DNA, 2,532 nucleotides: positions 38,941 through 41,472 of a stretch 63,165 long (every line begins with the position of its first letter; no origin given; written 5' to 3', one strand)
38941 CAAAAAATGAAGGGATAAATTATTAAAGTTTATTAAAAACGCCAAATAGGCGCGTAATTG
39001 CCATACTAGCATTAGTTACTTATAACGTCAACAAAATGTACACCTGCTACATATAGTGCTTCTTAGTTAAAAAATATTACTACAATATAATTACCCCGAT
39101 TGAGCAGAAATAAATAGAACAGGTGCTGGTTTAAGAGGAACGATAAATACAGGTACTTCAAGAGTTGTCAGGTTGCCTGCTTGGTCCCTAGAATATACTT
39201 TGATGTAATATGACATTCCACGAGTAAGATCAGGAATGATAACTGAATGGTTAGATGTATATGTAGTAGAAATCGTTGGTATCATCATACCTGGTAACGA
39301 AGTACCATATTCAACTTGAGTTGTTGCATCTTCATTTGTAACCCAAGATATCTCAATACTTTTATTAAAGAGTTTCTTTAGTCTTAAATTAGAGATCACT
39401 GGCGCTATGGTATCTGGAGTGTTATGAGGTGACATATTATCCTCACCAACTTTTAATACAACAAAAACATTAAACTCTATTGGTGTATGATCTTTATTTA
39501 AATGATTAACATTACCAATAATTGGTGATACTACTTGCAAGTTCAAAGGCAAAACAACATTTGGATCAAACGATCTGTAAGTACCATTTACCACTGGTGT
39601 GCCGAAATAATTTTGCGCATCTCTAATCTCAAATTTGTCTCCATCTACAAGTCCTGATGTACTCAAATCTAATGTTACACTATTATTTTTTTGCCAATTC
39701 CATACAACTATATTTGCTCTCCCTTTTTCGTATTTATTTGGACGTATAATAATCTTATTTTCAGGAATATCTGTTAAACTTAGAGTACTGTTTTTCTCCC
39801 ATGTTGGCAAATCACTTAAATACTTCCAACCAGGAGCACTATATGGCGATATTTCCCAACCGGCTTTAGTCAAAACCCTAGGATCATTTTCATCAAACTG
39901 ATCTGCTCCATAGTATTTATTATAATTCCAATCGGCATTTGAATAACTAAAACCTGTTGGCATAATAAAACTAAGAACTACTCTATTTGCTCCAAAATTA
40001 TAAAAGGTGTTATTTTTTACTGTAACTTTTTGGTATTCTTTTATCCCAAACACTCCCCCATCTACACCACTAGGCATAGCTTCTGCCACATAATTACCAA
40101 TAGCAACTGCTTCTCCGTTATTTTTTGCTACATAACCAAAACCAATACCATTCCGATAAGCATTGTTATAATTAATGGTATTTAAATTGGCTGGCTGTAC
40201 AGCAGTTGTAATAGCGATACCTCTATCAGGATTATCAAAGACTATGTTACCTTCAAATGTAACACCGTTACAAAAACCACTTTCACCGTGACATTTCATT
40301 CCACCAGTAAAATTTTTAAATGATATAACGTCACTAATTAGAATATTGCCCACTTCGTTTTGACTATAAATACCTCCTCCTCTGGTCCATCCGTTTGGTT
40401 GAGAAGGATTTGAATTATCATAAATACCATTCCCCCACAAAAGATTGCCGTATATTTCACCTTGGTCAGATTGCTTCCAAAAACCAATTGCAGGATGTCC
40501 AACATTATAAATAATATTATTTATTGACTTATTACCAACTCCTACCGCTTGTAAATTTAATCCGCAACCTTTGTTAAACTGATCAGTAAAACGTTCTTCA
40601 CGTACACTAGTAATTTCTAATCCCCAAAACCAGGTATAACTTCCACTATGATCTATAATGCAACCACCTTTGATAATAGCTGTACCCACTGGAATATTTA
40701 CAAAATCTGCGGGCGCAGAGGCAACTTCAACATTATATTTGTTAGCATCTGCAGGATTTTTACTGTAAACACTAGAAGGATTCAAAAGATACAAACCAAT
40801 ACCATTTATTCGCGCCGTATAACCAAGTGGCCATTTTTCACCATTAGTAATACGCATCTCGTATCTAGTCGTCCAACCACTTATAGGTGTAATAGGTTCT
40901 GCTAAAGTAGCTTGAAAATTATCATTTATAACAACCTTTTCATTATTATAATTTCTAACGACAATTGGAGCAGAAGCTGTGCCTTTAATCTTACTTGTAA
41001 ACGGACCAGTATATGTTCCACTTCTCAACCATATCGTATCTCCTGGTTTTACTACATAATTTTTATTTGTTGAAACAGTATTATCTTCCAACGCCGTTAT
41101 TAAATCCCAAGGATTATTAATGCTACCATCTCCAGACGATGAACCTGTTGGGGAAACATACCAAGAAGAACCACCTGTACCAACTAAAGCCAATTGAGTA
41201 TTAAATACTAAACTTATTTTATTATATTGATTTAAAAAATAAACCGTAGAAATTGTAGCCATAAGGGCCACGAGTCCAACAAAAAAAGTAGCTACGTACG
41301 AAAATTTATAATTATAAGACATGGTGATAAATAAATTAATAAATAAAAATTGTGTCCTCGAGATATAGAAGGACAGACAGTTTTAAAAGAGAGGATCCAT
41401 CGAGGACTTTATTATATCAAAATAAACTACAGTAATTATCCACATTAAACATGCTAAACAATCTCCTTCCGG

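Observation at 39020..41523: Surface-protein cassette bounded by a perfect 17-bp direct repeat overlapping the tuf -35 box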

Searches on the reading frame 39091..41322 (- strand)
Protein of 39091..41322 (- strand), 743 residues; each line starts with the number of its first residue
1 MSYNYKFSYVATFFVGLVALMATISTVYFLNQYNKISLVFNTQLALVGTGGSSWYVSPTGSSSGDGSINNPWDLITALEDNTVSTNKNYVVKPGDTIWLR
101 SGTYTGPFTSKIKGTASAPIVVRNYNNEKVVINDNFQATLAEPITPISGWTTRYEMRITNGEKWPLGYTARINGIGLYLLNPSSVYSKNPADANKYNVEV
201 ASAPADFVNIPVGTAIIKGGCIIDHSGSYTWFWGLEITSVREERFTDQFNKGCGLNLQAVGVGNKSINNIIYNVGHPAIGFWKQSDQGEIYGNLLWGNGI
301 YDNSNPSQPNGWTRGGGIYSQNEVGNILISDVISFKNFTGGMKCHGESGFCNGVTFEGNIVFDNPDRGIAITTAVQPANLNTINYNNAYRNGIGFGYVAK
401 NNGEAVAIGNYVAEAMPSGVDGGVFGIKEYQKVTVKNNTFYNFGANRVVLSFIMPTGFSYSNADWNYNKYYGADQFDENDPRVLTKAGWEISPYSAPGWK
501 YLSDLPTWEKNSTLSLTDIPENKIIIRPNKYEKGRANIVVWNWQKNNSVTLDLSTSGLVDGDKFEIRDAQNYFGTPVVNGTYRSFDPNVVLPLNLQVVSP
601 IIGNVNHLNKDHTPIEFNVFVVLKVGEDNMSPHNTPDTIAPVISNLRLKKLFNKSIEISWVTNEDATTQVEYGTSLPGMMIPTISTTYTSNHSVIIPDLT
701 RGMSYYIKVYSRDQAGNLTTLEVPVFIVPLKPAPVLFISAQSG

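Call 15: find_encoding_contigs(protein=window:39091-41322:-, flank=8000, max_places=10)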
Protein window:39091-41322:- (743 aa): no gene with exactly this product is on record in the collection.

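Call 16: search_protein_families(library=pfam, proteins=[window:39091-41322:-], max_evalue=0.01)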
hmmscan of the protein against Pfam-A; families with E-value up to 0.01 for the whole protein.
window:39091-41322:- (743 aa): 3 families
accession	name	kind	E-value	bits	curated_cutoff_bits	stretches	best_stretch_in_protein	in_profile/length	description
PF16656.11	Pur_ac_phosph_N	-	0.00015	22.7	30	1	653-713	12-82/93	Purple acid Phosphatase, N-terminal domain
PF13229.12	Beta_helix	-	0.00036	20.6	25.9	1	239-373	35-146/158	Right handed beta helix region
PF00041.27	fn3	-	0.0067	17.1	25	0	644-718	4-75/84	Fibronectin type III domain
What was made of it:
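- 39091..41322 (-): The cargo gene, 743 aa. The protein has an N-terminal TM helix (residues 10-28), a right-handed beta-helix resembling polysaccharide lyases and depolymerases, and two C-terminal Ig/Fn3-like domains. Weak Pfam hits to Beta_helix, fn3 and Pur_ac_phosph_N (call 16).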

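Call 18: find_homologous_proteins(query=window:39091-41322:-, max_evalue=0.00001)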
Query window:39091-41322:- (743 aa): 180 proteins with E <= 0.00001 among 8000 candidates; the best 120 are listed.
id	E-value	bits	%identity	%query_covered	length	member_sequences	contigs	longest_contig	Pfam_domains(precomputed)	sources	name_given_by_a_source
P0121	0.0e+0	1707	100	100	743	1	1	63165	PF22842.4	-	-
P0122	1.5e-219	749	51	91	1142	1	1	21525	PF13385.14,PF22842.4,PF16656.12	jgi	jgi:hypothetical protein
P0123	1.4e-117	412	41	79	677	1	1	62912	PF22842.4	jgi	jgi:hypothetical protein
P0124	5.2e-98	347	39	77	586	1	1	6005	PF22842.4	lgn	-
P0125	1.2e-95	339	37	82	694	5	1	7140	-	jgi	-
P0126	7.0e-95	337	39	77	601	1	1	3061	PF13229.13,PF22842.4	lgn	-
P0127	3.1e-91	325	37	80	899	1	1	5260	PF22352.3,PF22842.4,PF00041.28,PF16656.12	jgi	jgi:hypothetical protein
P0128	2.3e-88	315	39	58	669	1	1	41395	PF22842.4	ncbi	-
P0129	8.0e-86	307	37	77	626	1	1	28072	-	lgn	-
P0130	2.5e-84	302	40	56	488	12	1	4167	PF22842.4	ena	-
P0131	9.8e-79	283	37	55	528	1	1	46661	PF22842.4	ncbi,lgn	-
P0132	7.7e-75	271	35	55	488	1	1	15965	PF22842.4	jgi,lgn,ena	-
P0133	1.6e-72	263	35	61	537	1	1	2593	PF22842.4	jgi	-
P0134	1.5e-71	260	36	55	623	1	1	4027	PF22842.4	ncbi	-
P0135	2.4e-71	259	33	57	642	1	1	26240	PF22842.4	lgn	-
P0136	6.1e-66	241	34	57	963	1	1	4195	PF03160.21,PF13385.14,PF22842.4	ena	-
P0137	2.2e-64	236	30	77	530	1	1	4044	PF22842.4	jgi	jgi:hypothetical protein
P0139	3.0e-59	219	30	77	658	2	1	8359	PF17957.8,PF22842.4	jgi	-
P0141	8.7e-57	211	30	58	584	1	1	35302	PF22842.4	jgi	jgi:hypothetical protein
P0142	1.1e-56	210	29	55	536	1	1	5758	PF22842.4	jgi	jgi:hypothetical protein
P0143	8.1e-56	208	32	77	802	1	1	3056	PF07679.23,PF22842.4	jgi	jgi:hypothetical protein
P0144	2.1e-55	206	32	53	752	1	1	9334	PF13229.13,PF22842.4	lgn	-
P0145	7.2e-55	205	31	54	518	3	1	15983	PF22842.4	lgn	-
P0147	1.5e-53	200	33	54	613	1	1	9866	PF17957.8,PF22842.4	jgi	jgi:hypothetical protein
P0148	3.9e-52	195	32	50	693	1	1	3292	PF22842.4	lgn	-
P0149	8.9e-52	194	31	55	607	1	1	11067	PF22842.4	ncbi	-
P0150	9.3e-52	194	30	55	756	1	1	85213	PF22842.4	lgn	-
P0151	1.1e-51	194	31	54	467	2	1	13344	PF13229.13,PF22842.4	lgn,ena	-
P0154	1.7e-48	183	31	53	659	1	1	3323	PF22842.4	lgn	-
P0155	5.4e-48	182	31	57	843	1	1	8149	PF26182.1,PF22842.4,PF02368.25,PF26918.1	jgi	jgi:uncharacterized protein YjdB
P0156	5.5e-48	182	27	80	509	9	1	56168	PF13229.13,PF22842.4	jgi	jgi:hypothetical protein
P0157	5.9e-48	182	32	57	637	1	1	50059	PF22842.4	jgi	jgi:hypothetical protein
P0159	4.2e-47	179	31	54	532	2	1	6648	PF13229.13,PF22842.4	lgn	-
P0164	2.6e-46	176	31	57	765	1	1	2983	PF22842.4,PF02368.25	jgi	jgi:Big-like domain-containing protein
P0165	2.6e-46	176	30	57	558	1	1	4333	PF13229.13,PF22842.4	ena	-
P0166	2.9e-46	176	31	79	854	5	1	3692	PF00801.27,PF11797.15,PF18981.7,PF22842.4,PF18911.7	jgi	-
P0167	3.1e-46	176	28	76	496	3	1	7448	PF22842.4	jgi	jgi:hypothetical protein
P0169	6.9e-46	175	30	54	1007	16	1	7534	PF13229.13,PF00801.27,PF22842.4,PF18911.7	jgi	-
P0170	7.3e-46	175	37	16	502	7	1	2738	PF22842.4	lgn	-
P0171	7.5e-46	175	28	57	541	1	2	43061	PF22842.4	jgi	jgi:hypothetical protein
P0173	2.5e-45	173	30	77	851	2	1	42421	PF00801.27,PF18981.7,PF22842.4,PF18911.7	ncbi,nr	ncbi:MAG TPA: PKD domain-containing protein [Thermoanaerobaculia bacterium]|nr:PKD domain-containing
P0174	2.6e-45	173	30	55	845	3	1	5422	PF19190.7,PF13004.14,PF22842.4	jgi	-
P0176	9.7e-45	171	26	81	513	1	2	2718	PF13229.13,PF22842.4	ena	-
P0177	1.0e-44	171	31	57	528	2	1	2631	PF22842.4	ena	-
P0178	1.1e-44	171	33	57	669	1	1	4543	PF22842.4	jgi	jgi:hypothetical protein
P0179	1.3e-44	171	30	80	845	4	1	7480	PF00801.27,PF18981.7,PF22842.4,PF18911.7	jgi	jgi:PKD repeat protein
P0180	1.6e-44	170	29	54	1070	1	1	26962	PF22847.3,PF00251.27,PF04041.20,PF22842.4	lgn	-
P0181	2.0e-44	170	26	66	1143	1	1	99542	PF13287.13,PF13290.14,PF22842.4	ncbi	ncbi:MAG: chitobiase/beta-hexosaminidase C-terminal domain-containing protein [Acidobacteriota bacte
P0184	2.9e-44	169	28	59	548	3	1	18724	PF13229.13,PF22842.4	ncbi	ncbi:MAG: hypothetical protein ACR2G4_17615 [Pyrinomonadaceae bacterium]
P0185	3.2e-44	169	30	82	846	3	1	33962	PF00801.27,PF18981.7,PF22842.4,PF19077.7,PF18911.7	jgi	jgi:PKD repeat protein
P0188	7.8e-44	168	30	60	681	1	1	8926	PF13229.13,PF00801.27,PF22842.4,PF18911.7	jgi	jgi:PKD repeat protein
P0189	9.6e-44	168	30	55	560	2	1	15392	PF13229.13,PF22842.4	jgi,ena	-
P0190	1.1e-43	168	31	57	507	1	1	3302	PF13229.13,PF22842.4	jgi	jgi:Right handed beta helix region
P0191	1.6e-43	167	29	79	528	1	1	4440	PF13229.13,PF22842.4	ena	-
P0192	1.7e-43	167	28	55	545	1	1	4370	PF13229.13,PF00404.25,PF22842.4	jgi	jgi:Dockerin type I domain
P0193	2.5e-43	166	29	45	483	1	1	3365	PF13229.13,PF22842.4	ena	-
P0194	2.8e-43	166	30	56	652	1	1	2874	PF19190.7,PF22842.4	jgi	jgi:hypothetical protein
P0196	3.0e-43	166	28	58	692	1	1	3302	PF13004.14,PF22842.4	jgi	jgi:Putative binding domain, N-terminal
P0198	4.3e-43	166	55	11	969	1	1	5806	PF22842.4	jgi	-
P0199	6.5e-43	165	31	57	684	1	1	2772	PF02369.23,PF22359.3,PF22842.4,PF02368.25,PF26918.1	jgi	jgi:hypothetical protein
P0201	1.1e-42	164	29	55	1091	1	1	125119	PF18099.8,PF22352.3,PF00801.27,PF16990.12,PF22842.4,PF03422.22,PF18911.7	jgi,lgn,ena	-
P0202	1.4e-42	164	27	54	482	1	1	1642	PF22842.4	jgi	jgi:hypothetical protein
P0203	2.9e-42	163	30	77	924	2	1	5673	PF00801.27,PF18981.7,PF22842.4,PF18911.7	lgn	-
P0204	5.9e-42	162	30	57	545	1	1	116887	PF13229.13,PF22842.4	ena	-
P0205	6.2e-42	162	37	20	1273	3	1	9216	PF17957.8,PF22842.4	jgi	jgi:Big-like domain-containing protein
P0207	1.2e-41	161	28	79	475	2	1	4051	PF22842.4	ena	-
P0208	1.3e-41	161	28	58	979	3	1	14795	PF17957.8,PF13385.14,PF22842.4,PF16656.12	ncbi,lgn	-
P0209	1.3e-41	161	31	57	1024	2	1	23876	PF22842.4,PF00188.33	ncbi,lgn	-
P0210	1.7e-41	160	27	84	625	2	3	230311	PF19190.7,PF22842.4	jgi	jgi:hypothetical protein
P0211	1.7e-41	160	31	56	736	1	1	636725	PF25833.1,PF22842.4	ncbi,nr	ncbi:MAG: hypothetical protein IPG76_14410 [Acidobacteria bacterium]|nr:hypothetical protein [Acidob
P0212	1.8e-41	160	29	43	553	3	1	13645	PF13229.13,PF22842.4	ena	-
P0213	2.3e-41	160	25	78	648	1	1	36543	PF22842.4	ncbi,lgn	-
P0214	2.4e-41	160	27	56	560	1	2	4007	PF13229.13,PF00801.27,PF22842.4,PF18911.7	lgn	-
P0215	2.4e-41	160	28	55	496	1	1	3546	PF22842.4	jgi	jgi:hypothetical protein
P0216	2.4e-41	160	30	57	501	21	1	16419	PF22842.4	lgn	-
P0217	3.2e-41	159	30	57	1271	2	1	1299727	PF19190.7,PF22076.3,PF12819.14,PF13004.14,PF22842.4,PF11721.15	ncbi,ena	-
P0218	4.3e-41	159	30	57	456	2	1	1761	PF13229.13,PF22842.4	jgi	jgi:hypothetical protein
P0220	7.5e-41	158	33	56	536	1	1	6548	PF22842.4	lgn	-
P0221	7.6e-41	158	30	43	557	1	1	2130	PF13229.13,PF22842.4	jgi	-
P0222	8.9e-41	158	52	11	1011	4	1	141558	PF00801.27,PF22842.4,PF18911.7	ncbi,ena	-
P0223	9.3e-41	158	32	57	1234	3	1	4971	PF19190.7,PF13229.13,PF12819.14,PF22842.4,PF11721.15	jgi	jgi:hypothetical protein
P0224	1.1e-40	158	27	55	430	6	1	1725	PF13229.13,PF22842.4,PF05048.20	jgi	jgi:parallel beta-helix repeat protein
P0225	1.2e-40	158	28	57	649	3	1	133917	PF19190.7,PF22842.4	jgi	jgi:hypothetical protein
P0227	1.8e-40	157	28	59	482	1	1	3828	PF13229.13,PF22842.4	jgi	jgi:hypothetical protein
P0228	1.9e-40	157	29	77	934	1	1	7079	PF07495.20,PF00801.27,PF18981.7,PF22842.4,PF19077.7,PF18911.7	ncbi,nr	ncbi:MAG TPA: PKD domain-containing protein [Thermoanaerobaculia bacterium]|nr:PKD domain-containing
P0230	3.1e-40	156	26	58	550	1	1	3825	PF13229.13,PF00801.27,PF22842.4,PF18911.7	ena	-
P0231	3.5e-40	156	28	54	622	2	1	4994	PF22842.4,PF00395.26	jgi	jgi:hypothetical protein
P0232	7.2e-40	155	30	77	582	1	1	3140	PF22842.4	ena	-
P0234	1.2e-39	154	26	78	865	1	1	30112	PF07679.23,PF13895.13,PF00801.27,PF13927.13,PF00047.32,PF22842.4,PF18911.7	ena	-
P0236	1.3e-39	154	27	77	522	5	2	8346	PF13229.13,PF22842.4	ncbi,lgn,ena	-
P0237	2.3e-39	153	27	72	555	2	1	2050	PF22842.4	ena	-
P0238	3.3e-39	153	29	58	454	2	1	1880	PF22842.4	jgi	jgi:hypothetical protein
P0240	4.4e-39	152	27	56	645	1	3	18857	PF19190.7,PF22842.4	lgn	-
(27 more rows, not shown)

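Call 39: find_encoding_contigs(protein=P0122, flank=9000, max_places=3)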
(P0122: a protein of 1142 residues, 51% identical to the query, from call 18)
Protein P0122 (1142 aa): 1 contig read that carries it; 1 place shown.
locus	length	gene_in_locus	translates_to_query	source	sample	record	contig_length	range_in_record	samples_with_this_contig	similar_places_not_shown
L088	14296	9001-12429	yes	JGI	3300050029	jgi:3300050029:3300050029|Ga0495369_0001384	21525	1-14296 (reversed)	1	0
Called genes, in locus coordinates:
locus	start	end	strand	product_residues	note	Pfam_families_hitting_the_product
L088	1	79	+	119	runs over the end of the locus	PF18895:T4SS_pilin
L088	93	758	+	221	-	PF18895:T4SS_pilin (weak)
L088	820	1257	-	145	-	-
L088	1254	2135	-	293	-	-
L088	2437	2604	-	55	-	-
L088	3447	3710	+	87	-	-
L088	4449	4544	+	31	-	-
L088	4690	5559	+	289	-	PF01029:NusB, PF00293:NUDIX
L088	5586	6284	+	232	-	PF22935:RM44_endonuclase, PF14622:Ribonucleas_3_3, PF00636:Ribonuclease_3, PF00035:dsrm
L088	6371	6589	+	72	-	-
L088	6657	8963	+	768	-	PF02463:SMC_N, PF13175:AAA_15, PF13476:AAA_23 (faint), PF00005:ABC_tran (faint), PF13304:AAA_21 (weak)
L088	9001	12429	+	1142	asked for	PF13385:Laminin_G_3, PF22842:Pel9A-like_beta_helix, PF16656:Pur_ac_phosph_N (weak)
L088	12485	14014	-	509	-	PF00239:Resolvase, PF07508:Recombinase, PF13408:Zn_ribbon_recom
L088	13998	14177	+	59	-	-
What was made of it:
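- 39091..41322 (-): Homologues carry PF22842, Pel9A-like beta_helix (calls 18, 39).
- On Pel9A-like right-handed beta-helix polysaccharide lyase (PF22842): The homologues carry PF22842 (calls 18, 39).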

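Call 40: find_encoding_contigs(protein=P0123, flank=9000, max_places=3)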
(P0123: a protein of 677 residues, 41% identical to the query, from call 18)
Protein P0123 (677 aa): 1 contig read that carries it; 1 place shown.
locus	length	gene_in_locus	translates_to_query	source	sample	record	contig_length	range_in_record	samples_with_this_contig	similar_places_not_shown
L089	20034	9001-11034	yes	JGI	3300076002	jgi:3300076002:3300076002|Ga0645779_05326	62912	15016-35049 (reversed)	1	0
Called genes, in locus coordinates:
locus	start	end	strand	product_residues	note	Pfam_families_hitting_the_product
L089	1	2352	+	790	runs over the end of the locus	PF13860:FlgD_ig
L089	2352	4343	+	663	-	PF22842:Pel9A-like_beta_helix, PF00041:fn3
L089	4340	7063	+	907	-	PF00041:fn3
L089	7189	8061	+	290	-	-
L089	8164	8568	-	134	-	-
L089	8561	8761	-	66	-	PF02661:Fic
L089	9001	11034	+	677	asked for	PF22842:Pel9A-like_beta_helix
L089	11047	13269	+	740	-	PF13860:FlgD_ig (weak)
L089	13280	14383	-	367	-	PF13490:zf-HC2 (weak), PF14343:PrcB_C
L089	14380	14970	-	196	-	PF04542:Sigma70_r2, PF08281:Sigma70_r4_2, PF04545:Sigma70_r4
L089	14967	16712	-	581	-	PF12450:vWF_A, PF00092:VWA, PF13519:VWA_2, PF13768:VWA_3, PF12034:YfbK_C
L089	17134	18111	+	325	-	-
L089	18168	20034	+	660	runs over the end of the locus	PF04932:Wzy_C, PF13431:TPR_17 (faint), PF13414:TPR_11 (faint), PF13428:TPR_14 (faint), PF13432:TPR_16 (faint), PF00515:TPR_1 (faint), PF07719:TPR_2 (faint), PF14559:TPR_19 (weak)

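Call 46: find_related_loci(query=window:39091-41322:-, collection=viral_contigs, flank=6000)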
Query window:39091-41322:- (743 aa) in viral_contigs; peptide patterns used: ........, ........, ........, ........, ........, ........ (x = any residue, [..] = any of these).
13 stretches matched a pattern, but none encodes a relative of the query by tblastn (E <= 1e-3).

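Call 61: search_solved_structures(query=window:39091-41322:-, max_evalue=1)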
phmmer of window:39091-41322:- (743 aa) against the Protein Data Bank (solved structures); distinct sequences matched with E-value up to 1: 3.
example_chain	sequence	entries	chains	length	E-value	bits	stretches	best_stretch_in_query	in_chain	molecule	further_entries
2h41_A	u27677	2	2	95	0.14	13.4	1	651-717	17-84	Fibronectin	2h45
9kho_A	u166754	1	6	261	0.51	11.5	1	204-273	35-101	N-acylhomoserine lactonase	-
9khq_A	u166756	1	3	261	0.51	11.5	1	204-273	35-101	N-acylhomoserine lactonase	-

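Call 62: search_protein_families(library=ncbifam, proteins=[window:39091-41322:-], max_evalue=0.1)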
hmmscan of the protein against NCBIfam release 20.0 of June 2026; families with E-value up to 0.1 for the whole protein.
window:39091-41322:- (743 aa): 1 family
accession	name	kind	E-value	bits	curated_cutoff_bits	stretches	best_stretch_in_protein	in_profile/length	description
NF045522.1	MXAN_2561_fam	equivalog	0.024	14.1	150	1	663-721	191-250/304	MXAN_2561 family MXYO-CTERM-anchored protein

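Call 70: predict_structure(alignment_id=A2)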
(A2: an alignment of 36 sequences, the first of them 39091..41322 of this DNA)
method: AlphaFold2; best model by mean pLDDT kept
length: 743 residues; sequences in the alignment: 36
mean_pLDDT: 82.3   pTM: 0.76
mean pLDDT of the five models: 82.3, 81.7, 80.7, 79.7, 79.7
residues with pLDDT >= 90: 388; 70-90: 191; 50-70: 71; < 50: 93
segments of 3 or more residues with pLDDT < 50: 1-14, 25-49, 184-187, 479-503, 628-638, 733-743
pLDDT, mean of each block of 10 residues (from residue 1): 41 49 48 40 43 95 97 96 96 97 93 95 94 89 92 88 73 84 52 78 83 89 96 96 78 93 97 96 95 97 81 93 96 97 94 98 95 96 98 93 97 77 84 95 73 81 89 64 43 37 59 84 96 96 97 96 97 97 97 97 90 97 73 38 85 87 79 65 71 87 83 73 73 44 33
secondary structure, 60 per line:
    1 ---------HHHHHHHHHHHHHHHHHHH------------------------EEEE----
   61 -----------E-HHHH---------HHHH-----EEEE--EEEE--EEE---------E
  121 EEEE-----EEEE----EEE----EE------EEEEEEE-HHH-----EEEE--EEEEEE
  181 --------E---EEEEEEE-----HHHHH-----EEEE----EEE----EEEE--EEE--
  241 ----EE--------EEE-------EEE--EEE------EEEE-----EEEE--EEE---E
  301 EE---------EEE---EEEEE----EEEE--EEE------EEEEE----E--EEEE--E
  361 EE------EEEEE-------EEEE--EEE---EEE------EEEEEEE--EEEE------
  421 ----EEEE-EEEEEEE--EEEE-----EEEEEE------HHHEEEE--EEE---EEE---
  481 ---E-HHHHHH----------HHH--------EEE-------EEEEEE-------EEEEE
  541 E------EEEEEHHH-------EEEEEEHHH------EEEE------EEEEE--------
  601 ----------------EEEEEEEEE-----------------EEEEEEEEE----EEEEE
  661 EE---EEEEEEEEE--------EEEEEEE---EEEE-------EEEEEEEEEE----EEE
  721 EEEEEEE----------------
elements in order (helices of 4 or more, strands of 3 or more residues): H10-28 E53-56 H74-77 H87-90 E96-99 E102-105 E108-110 E120-124 E130-133 E138-140 E153-159 E169-172 E175-180 E193-199 H205-209 E215-218 E223-225 E230-233 E236-238 E255-257 E265-267 E270-272 E279-282 E288-291 E294-296 E300-302 E312-314 E318-322 E327-330 E333-335 E342-346 E354-357 E360-362 E369-373 E381-384 E387-389 E393-395 E402-408 E411-414 E425-428 E430-436 E439-442 E448-453 E463-466 E469-471 E475-477 H486-491 E513-515 E523-528 E536-541 E548-552 E563-568 E578-581 E588-592 E617-625 E643-651 E656-662 E666-674 E683-689 E693-696 E704-713 E718-727
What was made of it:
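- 39091..41322 (-): AlphaFold model with pLDDT 82 (call 70).
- On Pel9A-like right-handed beta-helix polysaccharide lyase (PF22842): AlphaFold model with pLDDT 82 and pTM 0.76, with strand-rich coils over residues about 50-480 (call 70).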
